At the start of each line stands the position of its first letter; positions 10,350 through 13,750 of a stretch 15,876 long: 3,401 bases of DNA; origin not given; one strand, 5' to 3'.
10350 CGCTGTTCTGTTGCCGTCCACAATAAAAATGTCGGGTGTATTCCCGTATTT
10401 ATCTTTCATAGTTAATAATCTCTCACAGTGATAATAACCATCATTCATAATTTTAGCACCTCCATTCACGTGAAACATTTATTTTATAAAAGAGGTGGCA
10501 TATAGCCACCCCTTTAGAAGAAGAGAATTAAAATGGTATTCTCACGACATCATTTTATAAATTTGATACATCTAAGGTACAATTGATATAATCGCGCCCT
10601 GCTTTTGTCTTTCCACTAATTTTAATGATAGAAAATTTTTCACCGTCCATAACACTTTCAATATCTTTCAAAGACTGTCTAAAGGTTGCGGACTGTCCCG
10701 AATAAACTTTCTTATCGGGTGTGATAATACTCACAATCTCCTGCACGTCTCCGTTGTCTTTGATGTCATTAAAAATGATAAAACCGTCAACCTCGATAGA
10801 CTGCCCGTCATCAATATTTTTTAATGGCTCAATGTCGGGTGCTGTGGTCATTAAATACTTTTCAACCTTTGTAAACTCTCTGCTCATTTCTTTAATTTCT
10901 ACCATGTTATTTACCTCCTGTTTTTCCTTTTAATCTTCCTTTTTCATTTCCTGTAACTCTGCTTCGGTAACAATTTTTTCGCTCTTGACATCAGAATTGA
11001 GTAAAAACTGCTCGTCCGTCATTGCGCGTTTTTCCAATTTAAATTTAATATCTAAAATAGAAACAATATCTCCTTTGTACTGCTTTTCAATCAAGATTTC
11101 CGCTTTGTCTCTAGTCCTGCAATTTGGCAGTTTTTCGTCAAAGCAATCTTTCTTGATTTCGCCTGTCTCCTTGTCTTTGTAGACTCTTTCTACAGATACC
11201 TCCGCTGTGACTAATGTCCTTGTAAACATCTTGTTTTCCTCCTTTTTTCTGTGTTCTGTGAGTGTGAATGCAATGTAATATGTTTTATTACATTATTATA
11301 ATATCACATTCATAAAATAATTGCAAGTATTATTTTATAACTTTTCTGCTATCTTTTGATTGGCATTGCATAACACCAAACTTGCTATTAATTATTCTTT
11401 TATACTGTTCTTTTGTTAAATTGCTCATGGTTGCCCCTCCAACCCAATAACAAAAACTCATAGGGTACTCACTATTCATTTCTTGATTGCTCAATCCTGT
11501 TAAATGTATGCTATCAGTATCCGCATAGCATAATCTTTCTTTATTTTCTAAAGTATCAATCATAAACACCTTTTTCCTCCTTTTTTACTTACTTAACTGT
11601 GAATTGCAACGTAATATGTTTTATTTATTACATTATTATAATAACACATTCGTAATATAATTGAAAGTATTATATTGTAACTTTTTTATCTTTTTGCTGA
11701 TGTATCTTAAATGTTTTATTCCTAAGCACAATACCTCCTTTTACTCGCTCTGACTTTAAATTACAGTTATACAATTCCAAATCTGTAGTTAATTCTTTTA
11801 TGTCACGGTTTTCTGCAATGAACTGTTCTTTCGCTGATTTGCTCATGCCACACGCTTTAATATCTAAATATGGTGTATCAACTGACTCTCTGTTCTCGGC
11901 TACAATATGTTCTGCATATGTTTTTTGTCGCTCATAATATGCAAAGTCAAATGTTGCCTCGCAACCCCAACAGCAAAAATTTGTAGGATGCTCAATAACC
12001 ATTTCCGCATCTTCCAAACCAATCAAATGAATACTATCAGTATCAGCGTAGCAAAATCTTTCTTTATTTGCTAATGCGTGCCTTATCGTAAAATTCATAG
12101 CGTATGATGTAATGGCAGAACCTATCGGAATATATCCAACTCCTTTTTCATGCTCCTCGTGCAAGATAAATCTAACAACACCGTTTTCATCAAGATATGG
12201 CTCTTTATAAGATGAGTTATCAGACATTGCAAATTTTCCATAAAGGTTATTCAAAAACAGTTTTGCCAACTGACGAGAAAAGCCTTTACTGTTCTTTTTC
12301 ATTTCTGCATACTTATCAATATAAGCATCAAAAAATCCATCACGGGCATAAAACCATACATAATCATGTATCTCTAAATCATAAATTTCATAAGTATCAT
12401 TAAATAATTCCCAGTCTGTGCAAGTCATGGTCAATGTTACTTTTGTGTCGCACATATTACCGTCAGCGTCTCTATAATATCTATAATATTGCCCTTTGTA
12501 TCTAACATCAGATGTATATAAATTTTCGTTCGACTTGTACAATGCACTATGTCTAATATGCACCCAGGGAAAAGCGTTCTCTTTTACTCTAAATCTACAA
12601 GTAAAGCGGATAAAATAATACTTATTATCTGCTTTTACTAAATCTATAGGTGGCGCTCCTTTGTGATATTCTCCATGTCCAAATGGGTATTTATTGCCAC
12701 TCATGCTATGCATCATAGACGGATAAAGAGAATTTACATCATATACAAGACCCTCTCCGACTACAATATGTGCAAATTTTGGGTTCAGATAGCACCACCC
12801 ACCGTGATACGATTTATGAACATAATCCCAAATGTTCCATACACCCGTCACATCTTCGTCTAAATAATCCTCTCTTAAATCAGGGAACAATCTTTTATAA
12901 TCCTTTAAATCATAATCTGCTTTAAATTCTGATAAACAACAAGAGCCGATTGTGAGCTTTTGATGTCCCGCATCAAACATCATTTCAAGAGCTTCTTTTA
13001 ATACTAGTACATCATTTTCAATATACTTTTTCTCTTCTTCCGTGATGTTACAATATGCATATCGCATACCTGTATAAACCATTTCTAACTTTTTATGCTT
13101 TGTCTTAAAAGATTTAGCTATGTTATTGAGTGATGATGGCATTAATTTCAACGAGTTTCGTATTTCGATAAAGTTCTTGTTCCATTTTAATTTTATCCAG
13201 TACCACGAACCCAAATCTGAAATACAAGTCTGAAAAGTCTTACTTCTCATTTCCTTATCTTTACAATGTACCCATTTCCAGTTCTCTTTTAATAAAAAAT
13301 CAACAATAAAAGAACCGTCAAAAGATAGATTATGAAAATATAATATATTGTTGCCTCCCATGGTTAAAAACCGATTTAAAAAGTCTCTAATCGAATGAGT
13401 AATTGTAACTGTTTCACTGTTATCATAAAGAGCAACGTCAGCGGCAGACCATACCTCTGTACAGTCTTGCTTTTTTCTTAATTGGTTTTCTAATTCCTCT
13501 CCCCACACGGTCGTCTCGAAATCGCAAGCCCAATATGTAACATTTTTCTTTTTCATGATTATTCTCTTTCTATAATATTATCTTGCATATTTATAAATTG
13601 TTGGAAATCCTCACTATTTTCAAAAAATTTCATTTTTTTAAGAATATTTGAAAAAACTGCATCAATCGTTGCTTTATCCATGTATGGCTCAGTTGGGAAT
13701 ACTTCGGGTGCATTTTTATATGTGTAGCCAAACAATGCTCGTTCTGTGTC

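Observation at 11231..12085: Diverged tandem duplicate of the DNA polymerase 3' end that keeps its reading frame, RBS and promoter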

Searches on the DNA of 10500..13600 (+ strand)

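Call 6: search_dna_similar(query=window:10500-13600:+, collection=phages, mode=distant, max_rows=30)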
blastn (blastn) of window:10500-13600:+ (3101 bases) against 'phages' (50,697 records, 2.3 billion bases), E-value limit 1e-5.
Records with a match: 2; places in all: 2; records where one place covers at least 80% of the query: 0.
Best place of each record, by identity: 60-80% 2.
By first word of the organism name: Bacteriophage 2.
By host as written in the record: - 2.
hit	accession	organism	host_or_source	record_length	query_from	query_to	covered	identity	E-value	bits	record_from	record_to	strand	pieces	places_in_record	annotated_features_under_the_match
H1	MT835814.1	Bacteriophage sp.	human fecal samples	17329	81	423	11%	65.1%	3e-6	61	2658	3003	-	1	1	record has no annotation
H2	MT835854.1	Bacteriophage sp.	human fecal samples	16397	2377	2616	8%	69.3%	2e-16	95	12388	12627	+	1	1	record has no annotation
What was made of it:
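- Tried and rejected: GenBank phages (blastn, distant mode): only two weak partial hits, so no annotated relative (call 6).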

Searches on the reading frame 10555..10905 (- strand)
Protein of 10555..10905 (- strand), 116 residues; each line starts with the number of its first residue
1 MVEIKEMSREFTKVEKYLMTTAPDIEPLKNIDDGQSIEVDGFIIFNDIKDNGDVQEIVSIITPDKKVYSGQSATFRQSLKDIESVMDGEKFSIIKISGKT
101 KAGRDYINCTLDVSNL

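Call 7: search_protein_families(library=phrogs, proteins=[window:10555-10905:-], max_evalue=0.01)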
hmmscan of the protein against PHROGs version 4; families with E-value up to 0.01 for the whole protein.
window:10555-10905:- (116 aa): 1 family
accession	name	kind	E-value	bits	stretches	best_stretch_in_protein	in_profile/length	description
phrog_14995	-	DNA, RNA and nucleotide metabolism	0.0096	17.3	0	26-96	29-102/122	single strand DNA binding protein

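Call 48: search_protein_families(library=pfam, proteins=[window:10555-10905:-], max_evalue=0.1)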
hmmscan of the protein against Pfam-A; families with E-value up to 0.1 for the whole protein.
window:10555-10905:- (116 aa): 1 family
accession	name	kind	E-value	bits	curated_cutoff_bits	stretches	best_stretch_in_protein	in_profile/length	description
PF17427.7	Phi29_Phage_SSB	-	7.4e-05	23.4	25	1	27-110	32-121/123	Phage Single-stranded DNA-binding protein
